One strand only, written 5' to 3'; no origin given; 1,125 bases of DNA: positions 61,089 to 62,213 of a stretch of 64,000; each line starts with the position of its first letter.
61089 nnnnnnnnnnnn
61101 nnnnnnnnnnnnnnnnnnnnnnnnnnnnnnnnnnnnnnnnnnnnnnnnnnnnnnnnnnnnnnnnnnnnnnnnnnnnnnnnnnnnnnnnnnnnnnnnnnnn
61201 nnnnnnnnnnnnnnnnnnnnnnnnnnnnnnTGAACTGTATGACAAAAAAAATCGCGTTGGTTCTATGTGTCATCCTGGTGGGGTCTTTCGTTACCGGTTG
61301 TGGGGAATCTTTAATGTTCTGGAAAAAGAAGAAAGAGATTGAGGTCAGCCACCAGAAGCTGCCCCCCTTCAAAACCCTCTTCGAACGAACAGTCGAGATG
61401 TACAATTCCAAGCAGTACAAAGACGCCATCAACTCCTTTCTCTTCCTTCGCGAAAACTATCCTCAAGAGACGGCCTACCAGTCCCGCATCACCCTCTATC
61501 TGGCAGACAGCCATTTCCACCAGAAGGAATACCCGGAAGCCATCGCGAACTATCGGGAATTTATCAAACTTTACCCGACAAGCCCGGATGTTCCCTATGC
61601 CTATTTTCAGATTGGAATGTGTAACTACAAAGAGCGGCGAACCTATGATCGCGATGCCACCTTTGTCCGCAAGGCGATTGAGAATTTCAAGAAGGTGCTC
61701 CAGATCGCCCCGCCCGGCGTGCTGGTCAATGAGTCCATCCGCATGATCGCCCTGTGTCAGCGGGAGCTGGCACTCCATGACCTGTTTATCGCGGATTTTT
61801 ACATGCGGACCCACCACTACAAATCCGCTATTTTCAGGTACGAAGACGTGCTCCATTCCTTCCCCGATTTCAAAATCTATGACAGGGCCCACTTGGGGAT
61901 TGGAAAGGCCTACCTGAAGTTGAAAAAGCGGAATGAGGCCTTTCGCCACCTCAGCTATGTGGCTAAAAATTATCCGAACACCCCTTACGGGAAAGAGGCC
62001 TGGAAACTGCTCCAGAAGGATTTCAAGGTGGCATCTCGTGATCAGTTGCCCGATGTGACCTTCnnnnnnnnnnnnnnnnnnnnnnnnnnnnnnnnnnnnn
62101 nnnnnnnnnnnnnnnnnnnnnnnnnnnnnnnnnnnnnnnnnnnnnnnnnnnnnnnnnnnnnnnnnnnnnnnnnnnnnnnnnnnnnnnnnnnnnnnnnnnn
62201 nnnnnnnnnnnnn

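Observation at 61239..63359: Lipoprotein fusing a BamD-like domain to an LptA/OstA-like domain via a ~250-aa PAK-rich linker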

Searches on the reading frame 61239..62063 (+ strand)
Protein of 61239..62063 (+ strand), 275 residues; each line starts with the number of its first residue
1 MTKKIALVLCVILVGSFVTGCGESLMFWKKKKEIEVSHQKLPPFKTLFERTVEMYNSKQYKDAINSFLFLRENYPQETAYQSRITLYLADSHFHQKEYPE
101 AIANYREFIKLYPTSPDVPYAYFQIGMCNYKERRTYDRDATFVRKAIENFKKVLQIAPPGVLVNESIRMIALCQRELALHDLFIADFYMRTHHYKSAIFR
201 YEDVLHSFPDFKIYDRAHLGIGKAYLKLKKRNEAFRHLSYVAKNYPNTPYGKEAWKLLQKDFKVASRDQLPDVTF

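Call 3: search_protein_families(library=pfam, proteins=[window:61239-62060:+], max_evalue=1)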
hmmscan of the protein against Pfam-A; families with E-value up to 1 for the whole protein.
window:61239-62060:+ (274 aa): 21 families
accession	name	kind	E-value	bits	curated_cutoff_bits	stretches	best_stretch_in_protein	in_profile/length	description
PF13525.12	YfiO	-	1.3e-30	107.2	25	2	45-216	6-179/203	Outer membrane lipoprotein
PF07719.23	TPR_2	-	1e-15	56.9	27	2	87-114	6-33/34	Tetratricopeptide repeat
PF13174.12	TPR_6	-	3.8e-15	55.9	26.3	2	86-115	4-33/33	Tetratricopeptide repeat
PF13512.12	TPR_18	-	8.3e-10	39.4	21.9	1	46-155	12-130/145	Tetratricopeptide repeat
PF13432.12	TPR_16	-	1.9e-09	38.2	32.7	2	59-116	12-65/65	Tetratricopeptide repeat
PF00515.34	TPR_1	-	1.8e-08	34.3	27.8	1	88-114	7-33/34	Tetratricopeptide repeat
PF14559.12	TPR_19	-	5.4e-08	33.5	25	1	193-250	6-60/68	Tetratricopeptide repeat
PF13428.12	TPR_14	-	1e-07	32.3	23.5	1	84-118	3-37/44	Tetratricopeptide repeat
PF13414.12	TPR_11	-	1.2e-06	28.6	26.8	1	90-118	2-30/42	TPR repeat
PF12895.13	ANAPC3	-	5.7e-06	27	27.2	2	68-122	9-62/82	Anaphase-promoting complex, cyclosome, subunit 3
PF13424.12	TPR_12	-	9.8e-06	26.1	30.1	1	84-131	5-57/77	Tetratricopeptide repeat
PF13181.12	TPR_8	-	3.3e-05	24.1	25.7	0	88-114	7-33/34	Tetratricopeptide repeat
PF24575.1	TPR_Slam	-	9.8e-05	23.2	35.2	1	36-132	3-94/104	Surface lipoprotein assembly modifier, N-terminal TPR repeats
PF25068.1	ARM_TT21_4th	-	0.00056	20.6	30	1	188-244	9-61/153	Tetratricopeptide repeat protein 21 forth ARM domain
PF25064.1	ARM_TT21_5th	-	0.00066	20.4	27.8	0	182-211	5-35/117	TT21 fifth ARM repeats domain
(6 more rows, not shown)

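Call 4: search_protein_families(library=ncbifam, proteins=[window:61239-62060:+], max_evalue=1)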
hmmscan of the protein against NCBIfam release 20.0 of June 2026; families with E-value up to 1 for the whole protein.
window:61239-62060:+ (274 aa): 15 families
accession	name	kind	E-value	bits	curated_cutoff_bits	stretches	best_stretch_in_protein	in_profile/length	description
TIGR03302.1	OM_YfiO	subfamily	2.1e-53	181.3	81.4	1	7-249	3-237/239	outer membrane protein assembly factor BamD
TIGR02795.1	tol_pal_ybgF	equivalog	1.9e-22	80.1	90.1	3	48-137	6-94/119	tol-pal system protein YbgF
NF008119.0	PRK10866.1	equivalog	5.8e-16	58.9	363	1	46-236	34-233/243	outer membrane protein assembly factor BamD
TIGR02552.1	LcrH_SycD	equivalog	1.3e-09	37.9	104.8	1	45-131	19-98/136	SycD/LcrH family type III secretion system chaperone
TIGR02917.1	PEP_TPR_lipo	equivalog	1.8e-07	29.4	312.2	2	56-115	681-736/899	XrtA/PEP-CTERM system TPR-repeat protein PrsT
NF008068.0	PRK10803.1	equivalog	7.9e-07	29.3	383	3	55-127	154-225/263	cell division protein CpoB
NF052312.1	T9SS_PorW_SprE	equivalog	7.7e-06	24.8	250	2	97-254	561-713/716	type IX secretion system periplasmic lipoprotein PorW/SprE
NF053852.1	vesicle_Bd0635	exception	1.9e-05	24.4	250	2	88-152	144-207/223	CpoB-like predatory vesicle lipoprotein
NF040959.1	MamA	equivalog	3.1e-05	23.5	200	1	47-162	74-174/204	magnetosome protein MamA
NF047507.1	TPR_BatC_Lepto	exception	0.00074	19.1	175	2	193-261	73-142/214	TPR repeat-containing protein BatC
TIGR00990.1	3a0801s09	subfamily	0.0024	16.6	757.25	1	81-153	398-466/615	mitochondrial import receptor subunit TOM70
NF053574.1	immunity_LacI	equivalog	0.0039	17.5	50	1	5-70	31-95/112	LacI family bacteriocin immunity protein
NF008756.0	PRK11788.1-4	equivalog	0.012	14.6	474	1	83-240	142-274/389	lipopolysaccharide assembly protein LapB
TIGR01742.1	SA_tandem_lipo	subfamily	0.079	12.2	160.45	1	3-61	5-54/255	tandem-type lipoprotein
NF041881.1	PTPDL_fam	equivalog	0.48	9.5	200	1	76-117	65-106/339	PTPDL family protein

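Call 64: search_solved_structures(query=window:61239-62063:+, max_evalue=0.001, show_alignments=2)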
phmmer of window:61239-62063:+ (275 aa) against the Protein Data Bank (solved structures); distinct sequences matched with E-value up to 0.001: 27.
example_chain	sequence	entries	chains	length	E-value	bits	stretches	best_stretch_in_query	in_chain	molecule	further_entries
3qky_A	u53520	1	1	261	5.5e-22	81.9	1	46-230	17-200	Outer membrane assembly lipoprotein YfiO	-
5efr_A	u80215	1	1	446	3.1e-21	79.4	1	46-231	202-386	BamA-BamD fusion Protein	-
9cmw_D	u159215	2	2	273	5.5e-12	49.1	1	13-256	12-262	Outer membrane protein assembly factor BamD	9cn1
5waq_A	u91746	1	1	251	1.5e-10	44.4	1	47-256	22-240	Outer membrane protein assembly factor BamD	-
9cn0_D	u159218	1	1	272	2e-10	44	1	47-256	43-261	Outer membrane protein assembly factor BamD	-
9qhb_A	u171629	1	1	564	2.5e-10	43.7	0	88-148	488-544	Engineered tetratricopeptide repeat protein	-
3q5m_A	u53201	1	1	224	2.5e-10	43.6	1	53-248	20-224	UPF0169 lipoprotein yfiO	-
8spr_D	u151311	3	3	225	2.6e-10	43.6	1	53-248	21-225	Outer membrane protein assembly factor BamD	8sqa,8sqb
28jl_D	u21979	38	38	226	2.7e-10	43.5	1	52-248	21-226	Outer membrane protein assembly factor BamD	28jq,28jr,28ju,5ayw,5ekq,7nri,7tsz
3tgo_A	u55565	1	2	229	2.7e-10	43.5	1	51-248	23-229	UPF0169 lipoprotein yfiO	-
5d0o_D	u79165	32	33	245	3e-10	43.4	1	52-248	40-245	Outer membrane protein assembly factor BamD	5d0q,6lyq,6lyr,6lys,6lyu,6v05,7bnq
8adg_D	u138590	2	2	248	3.1e-10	43.4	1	52-248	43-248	Outer membrane protein assembly factor BamD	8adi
2yhc_A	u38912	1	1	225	3.6e-10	43.2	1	55-248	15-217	UPF0169 LIPOPROTEIN YFIO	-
5ljo_D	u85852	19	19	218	1.2e-09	41.4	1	55-239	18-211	Outer membrane protein assembly factor BamD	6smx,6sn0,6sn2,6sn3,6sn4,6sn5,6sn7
8bu0_A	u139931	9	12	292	4.4e-09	39.6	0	88-148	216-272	Consensus tetratricopeptide repeat protein | Crystal structure of an 8-repeat consensus TPR superhelix with Zinc. | Monomer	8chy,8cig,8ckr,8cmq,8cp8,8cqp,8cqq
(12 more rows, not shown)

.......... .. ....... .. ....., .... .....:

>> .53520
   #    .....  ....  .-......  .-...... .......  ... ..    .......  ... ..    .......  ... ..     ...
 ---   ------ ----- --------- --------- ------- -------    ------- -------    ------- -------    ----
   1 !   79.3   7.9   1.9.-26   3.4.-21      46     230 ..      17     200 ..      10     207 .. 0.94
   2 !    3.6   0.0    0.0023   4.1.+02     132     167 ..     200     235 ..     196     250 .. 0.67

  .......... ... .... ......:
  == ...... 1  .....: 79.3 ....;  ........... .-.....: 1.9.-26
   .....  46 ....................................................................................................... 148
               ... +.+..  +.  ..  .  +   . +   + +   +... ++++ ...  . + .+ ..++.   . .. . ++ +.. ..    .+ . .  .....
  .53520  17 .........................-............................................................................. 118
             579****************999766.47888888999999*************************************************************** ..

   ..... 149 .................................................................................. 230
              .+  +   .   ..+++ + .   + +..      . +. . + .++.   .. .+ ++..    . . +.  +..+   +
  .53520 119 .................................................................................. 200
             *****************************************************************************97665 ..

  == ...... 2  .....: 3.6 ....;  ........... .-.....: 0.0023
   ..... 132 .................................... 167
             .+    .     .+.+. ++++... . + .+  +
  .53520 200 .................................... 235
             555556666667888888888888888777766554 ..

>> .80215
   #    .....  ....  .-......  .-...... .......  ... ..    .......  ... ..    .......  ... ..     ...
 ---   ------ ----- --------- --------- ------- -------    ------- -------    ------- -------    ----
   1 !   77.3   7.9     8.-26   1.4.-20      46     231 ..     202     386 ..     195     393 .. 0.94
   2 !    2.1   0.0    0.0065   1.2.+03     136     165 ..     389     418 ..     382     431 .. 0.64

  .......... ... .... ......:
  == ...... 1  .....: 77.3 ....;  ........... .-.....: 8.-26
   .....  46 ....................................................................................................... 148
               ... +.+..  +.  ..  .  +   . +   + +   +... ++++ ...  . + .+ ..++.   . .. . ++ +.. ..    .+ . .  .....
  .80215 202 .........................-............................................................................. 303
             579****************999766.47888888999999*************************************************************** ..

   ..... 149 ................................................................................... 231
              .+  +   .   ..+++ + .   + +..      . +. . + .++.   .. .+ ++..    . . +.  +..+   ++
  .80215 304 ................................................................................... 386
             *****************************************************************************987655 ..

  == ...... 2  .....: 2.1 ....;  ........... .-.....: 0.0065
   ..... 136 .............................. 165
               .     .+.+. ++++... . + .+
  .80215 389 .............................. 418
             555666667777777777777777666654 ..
